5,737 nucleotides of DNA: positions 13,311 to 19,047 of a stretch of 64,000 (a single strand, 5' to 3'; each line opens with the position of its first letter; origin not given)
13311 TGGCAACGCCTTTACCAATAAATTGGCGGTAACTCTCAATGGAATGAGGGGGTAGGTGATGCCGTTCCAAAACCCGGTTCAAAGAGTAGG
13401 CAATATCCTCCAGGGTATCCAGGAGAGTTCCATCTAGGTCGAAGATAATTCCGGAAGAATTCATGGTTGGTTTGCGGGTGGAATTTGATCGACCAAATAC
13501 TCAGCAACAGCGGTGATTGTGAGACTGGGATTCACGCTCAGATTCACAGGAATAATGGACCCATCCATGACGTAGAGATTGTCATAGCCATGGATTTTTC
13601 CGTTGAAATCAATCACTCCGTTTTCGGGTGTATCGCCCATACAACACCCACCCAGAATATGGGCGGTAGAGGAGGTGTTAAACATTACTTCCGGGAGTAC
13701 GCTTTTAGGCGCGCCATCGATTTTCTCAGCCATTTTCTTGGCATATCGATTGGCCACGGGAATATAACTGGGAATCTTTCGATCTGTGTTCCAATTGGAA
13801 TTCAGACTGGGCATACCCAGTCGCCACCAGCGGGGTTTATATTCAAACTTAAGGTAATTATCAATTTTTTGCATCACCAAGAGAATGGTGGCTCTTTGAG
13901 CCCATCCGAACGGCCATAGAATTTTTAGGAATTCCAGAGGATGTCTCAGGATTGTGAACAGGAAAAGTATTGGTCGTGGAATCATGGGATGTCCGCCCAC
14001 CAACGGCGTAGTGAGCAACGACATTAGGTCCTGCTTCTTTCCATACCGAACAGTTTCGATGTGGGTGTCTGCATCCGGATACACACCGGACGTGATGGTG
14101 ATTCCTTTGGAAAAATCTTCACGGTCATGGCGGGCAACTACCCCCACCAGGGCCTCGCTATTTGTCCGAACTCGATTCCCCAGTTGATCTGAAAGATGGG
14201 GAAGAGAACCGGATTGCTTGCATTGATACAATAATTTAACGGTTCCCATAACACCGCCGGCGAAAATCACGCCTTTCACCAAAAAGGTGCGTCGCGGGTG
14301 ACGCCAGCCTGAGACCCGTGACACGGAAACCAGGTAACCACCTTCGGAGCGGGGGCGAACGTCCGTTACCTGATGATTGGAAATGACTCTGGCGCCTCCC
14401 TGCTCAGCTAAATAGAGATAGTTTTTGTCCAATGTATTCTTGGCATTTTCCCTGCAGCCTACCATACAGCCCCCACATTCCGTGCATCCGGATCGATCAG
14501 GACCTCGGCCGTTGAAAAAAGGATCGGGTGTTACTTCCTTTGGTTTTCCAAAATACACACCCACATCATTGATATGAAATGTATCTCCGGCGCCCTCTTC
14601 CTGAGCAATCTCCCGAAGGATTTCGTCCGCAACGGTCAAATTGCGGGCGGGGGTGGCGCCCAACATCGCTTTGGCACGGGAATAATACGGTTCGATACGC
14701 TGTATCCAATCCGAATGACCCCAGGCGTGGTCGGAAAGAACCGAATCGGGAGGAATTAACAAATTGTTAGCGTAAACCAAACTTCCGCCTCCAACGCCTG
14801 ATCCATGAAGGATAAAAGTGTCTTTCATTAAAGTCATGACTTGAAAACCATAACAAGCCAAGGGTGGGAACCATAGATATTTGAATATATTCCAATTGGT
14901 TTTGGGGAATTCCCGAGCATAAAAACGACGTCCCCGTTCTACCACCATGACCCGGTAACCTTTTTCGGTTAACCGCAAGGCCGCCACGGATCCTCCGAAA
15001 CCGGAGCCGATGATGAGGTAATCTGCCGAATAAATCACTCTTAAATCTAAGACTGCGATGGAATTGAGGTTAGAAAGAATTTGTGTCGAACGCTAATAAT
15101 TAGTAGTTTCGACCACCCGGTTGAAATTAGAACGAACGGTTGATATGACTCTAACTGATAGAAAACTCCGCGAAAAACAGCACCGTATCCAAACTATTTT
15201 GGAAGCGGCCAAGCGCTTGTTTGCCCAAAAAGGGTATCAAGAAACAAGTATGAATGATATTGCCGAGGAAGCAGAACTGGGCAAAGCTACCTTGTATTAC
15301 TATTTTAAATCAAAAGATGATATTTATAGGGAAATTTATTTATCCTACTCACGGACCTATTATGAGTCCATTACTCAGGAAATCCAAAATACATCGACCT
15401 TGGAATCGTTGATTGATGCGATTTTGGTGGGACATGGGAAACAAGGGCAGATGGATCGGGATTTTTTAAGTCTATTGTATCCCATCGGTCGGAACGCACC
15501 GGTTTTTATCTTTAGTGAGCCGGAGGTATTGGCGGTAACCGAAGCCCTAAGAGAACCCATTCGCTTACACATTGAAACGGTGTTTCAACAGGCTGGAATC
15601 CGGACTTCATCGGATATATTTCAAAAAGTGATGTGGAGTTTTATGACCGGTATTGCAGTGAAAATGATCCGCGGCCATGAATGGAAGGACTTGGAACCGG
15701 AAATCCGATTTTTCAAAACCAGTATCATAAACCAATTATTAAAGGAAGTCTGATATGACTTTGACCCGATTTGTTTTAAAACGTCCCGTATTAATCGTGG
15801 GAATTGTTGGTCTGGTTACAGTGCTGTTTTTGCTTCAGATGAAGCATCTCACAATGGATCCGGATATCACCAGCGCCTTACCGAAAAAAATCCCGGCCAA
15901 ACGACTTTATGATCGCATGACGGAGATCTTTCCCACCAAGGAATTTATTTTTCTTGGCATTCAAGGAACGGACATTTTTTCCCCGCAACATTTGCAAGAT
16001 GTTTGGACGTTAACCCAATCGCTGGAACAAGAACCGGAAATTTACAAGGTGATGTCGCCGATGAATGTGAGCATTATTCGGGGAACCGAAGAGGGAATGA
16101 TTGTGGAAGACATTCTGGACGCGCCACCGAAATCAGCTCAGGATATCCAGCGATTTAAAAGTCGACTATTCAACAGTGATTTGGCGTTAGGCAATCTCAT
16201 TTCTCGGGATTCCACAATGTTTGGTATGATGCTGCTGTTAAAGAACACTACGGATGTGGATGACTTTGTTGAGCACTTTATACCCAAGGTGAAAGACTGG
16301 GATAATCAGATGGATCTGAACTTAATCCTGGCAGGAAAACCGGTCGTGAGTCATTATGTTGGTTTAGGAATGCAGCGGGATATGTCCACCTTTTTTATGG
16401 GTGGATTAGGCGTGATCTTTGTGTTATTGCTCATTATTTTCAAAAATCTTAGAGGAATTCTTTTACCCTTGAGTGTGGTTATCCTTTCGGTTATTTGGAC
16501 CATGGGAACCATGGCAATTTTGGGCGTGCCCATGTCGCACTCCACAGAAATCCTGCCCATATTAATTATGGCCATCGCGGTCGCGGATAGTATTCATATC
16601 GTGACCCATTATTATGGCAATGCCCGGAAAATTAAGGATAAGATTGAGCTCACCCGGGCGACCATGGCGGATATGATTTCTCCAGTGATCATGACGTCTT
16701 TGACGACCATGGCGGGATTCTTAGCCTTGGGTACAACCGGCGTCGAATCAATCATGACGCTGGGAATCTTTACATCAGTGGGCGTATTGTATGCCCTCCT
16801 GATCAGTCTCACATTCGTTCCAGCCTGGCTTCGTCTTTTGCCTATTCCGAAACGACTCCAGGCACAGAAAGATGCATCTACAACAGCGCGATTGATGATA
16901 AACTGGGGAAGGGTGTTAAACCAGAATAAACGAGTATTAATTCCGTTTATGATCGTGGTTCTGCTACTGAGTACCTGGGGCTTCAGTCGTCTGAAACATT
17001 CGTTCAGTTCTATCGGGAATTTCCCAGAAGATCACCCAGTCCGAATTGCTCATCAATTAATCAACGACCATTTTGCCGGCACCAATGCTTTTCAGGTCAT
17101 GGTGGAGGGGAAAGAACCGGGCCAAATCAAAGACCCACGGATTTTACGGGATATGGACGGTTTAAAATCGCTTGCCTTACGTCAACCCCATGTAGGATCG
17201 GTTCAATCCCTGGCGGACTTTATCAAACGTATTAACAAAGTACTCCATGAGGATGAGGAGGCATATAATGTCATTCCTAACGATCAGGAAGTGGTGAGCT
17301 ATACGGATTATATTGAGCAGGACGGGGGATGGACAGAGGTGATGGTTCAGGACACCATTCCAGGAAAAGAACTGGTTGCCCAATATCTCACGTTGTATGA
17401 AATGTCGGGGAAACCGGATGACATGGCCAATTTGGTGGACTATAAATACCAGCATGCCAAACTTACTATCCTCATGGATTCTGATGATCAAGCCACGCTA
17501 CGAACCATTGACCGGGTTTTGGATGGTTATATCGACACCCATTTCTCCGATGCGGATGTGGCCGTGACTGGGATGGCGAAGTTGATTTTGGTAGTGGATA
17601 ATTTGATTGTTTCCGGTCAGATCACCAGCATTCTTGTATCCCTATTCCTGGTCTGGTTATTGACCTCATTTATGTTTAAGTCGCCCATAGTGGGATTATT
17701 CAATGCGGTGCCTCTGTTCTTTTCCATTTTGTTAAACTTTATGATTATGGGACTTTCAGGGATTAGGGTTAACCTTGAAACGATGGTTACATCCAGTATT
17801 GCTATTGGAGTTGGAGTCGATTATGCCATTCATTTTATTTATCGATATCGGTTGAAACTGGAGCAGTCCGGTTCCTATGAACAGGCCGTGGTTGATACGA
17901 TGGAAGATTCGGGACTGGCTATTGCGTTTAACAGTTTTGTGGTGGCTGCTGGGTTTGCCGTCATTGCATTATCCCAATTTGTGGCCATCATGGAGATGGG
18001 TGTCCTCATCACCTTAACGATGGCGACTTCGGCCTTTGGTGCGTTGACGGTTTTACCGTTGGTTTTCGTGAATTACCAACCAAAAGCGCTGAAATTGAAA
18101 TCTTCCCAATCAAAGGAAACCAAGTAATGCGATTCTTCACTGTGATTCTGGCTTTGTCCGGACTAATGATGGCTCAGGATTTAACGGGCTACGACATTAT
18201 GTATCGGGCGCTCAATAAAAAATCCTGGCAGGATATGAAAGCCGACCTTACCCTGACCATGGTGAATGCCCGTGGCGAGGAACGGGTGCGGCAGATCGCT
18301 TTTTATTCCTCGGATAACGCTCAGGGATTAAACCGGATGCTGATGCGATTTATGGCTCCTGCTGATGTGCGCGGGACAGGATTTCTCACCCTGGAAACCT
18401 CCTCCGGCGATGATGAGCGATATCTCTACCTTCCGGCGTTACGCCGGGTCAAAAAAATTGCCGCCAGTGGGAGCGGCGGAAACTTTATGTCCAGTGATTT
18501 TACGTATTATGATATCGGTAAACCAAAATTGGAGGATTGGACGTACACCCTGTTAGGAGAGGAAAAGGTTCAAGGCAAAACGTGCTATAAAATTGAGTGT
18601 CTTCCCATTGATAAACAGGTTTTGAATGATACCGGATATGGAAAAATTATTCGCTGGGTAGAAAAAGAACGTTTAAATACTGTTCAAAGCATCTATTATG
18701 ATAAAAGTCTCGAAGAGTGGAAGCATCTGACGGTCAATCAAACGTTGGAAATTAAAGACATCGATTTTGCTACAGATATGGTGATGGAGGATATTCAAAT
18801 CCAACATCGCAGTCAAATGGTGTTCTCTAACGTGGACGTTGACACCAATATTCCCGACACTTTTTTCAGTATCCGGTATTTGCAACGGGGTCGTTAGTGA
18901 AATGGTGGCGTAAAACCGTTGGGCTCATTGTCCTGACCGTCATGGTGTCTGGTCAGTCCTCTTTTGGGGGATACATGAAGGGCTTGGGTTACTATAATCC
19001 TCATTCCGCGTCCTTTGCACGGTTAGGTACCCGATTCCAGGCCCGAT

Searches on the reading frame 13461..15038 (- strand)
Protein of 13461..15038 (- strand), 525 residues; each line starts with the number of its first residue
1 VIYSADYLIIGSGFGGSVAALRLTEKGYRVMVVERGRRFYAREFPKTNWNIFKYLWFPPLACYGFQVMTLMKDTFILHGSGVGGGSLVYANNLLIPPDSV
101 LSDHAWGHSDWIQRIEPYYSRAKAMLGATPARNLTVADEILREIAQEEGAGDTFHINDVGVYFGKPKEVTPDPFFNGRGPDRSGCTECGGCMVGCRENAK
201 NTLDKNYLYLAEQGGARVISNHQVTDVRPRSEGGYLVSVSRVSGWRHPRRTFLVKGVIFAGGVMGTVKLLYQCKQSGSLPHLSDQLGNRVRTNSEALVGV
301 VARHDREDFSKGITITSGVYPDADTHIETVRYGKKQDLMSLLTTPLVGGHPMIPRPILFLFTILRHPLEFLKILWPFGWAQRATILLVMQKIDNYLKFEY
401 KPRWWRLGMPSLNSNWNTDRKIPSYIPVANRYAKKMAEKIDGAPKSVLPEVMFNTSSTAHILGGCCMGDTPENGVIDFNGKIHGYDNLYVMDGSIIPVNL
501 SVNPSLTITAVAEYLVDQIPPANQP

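Call 41: search_protein_families(library=pfam, proteins=[window:13461-15038:-], max_evalue=0.00001)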
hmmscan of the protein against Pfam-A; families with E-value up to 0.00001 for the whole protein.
window:13461-15038:- (525 aa): 4 families
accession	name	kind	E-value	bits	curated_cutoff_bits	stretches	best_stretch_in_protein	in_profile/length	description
PF05199.19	GMC_oxred_C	-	1.9e-19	71.1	24.6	1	451-512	78-139/139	GMC oxidoreductase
PF00732.25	GMC_oxred_N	-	1.5e-10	41.7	23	0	181-271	107-198/218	GMC oxidoreductase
PF01266.30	DAO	-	6.5e-08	32.9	27.9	0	6-38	1-33/353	FAD dependent oxidoreductase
PF13450.12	NAD_binding_8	-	7e-07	29.9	21.9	1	9-39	1-31/68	NAD(P)-binding Rossmann-like domain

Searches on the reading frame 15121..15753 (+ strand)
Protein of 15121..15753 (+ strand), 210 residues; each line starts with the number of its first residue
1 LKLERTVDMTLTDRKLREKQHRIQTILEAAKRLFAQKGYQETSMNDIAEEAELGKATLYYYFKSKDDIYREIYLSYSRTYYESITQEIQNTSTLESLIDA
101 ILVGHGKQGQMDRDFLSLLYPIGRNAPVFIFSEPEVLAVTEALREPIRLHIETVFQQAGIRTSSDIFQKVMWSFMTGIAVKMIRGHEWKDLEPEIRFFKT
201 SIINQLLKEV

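Call 41: search_protein_families(library=pfam, proteins=[window:15121-15753:+], max_evalue=0.00001)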
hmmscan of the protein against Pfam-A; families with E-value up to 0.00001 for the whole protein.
window:15121-15753:+ (210 aa): 1 family
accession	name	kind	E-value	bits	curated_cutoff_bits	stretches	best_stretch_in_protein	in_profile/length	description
PF00440.29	TetR_N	-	2.4e-20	72.5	24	1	26-72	1-47/47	Bacterial regulatory proteins, tetR family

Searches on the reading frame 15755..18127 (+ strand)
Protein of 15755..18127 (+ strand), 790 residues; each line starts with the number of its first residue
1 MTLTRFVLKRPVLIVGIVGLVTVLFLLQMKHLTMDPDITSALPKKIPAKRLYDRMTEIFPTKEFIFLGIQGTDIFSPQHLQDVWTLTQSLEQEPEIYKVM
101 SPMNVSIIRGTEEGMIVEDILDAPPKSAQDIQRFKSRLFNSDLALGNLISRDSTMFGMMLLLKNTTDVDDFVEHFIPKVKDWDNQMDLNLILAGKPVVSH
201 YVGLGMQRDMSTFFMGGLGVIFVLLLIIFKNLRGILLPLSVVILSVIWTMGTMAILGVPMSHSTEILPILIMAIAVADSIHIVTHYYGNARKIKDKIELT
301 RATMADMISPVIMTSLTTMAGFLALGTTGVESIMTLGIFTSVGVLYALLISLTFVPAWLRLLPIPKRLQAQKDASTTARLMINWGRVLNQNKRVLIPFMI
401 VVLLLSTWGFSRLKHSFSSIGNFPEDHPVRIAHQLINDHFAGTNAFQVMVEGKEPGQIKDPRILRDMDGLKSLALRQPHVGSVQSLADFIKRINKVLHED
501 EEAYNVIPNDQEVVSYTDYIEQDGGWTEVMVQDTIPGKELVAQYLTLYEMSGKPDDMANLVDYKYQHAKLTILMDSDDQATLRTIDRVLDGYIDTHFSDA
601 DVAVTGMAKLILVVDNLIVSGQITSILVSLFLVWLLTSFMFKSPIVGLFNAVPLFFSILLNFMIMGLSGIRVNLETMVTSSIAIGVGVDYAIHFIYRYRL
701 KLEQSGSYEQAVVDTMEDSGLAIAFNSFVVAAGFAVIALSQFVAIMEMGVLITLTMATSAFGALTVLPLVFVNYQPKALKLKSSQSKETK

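Call 41: search_protein_families(library=pfam, proteins=[window:15755-18127:+], max_evalue=0.00001)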
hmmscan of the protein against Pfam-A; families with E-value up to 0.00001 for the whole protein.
window:15755-18127:+ (790 aa): 4 families
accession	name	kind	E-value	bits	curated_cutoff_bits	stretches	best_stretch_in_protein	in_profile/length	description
PF03176.21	MMPL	-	1.8e-42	145.9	20.5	2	90-365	23-305/333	MMPL family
PF02460.24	Patched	-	6.8e-11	42.6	23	1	241-359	37-154/156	Patched SSD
PF12349.14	Sterol-sensing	-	7.5e-10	39.3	22.3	1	239-360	13-134/153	Sterol-sensing domain of SREBP cleavage-activation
PF00873.25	ACR_tran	-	8.2e-06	24.2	28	0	210-358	864-1016/1021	AcrB/AcrD/AcrF family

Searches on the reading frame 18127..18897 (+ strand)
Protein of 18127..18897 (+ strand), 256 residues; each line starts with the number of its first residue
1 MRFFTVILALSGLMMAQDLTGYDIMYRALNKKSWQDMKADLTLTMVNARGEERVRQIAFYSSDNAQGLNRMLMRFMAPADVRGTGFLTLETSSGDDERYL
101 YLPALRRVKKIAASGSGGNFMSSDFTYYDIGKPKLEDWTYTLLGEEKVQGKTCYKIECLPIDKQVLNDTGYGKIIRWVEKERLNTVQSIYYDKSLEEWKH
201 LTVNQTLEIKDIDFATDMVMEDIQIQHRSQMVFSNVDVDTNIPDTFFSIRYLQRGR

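Call 41: search_protein_families(library=pfam, proteins=[window:18127-18897:+], max_evalue=0.00001)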
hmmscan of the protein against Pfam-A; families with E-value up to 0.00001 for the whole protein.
window:18127-18897:+ (256 aa): 2 families
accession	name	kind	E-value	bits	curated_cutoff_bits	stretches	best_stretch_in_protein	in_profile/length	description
PF17131.11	LolA_like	-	7.8e-56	189.1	30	1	69-254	3-184/184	Outer membrane lipoprotein-sorting protein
PF07044.18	DUF1329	-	8.8e-06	25.7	23.1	1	60-145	132-224/368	Protein of unknown function (DUF1329)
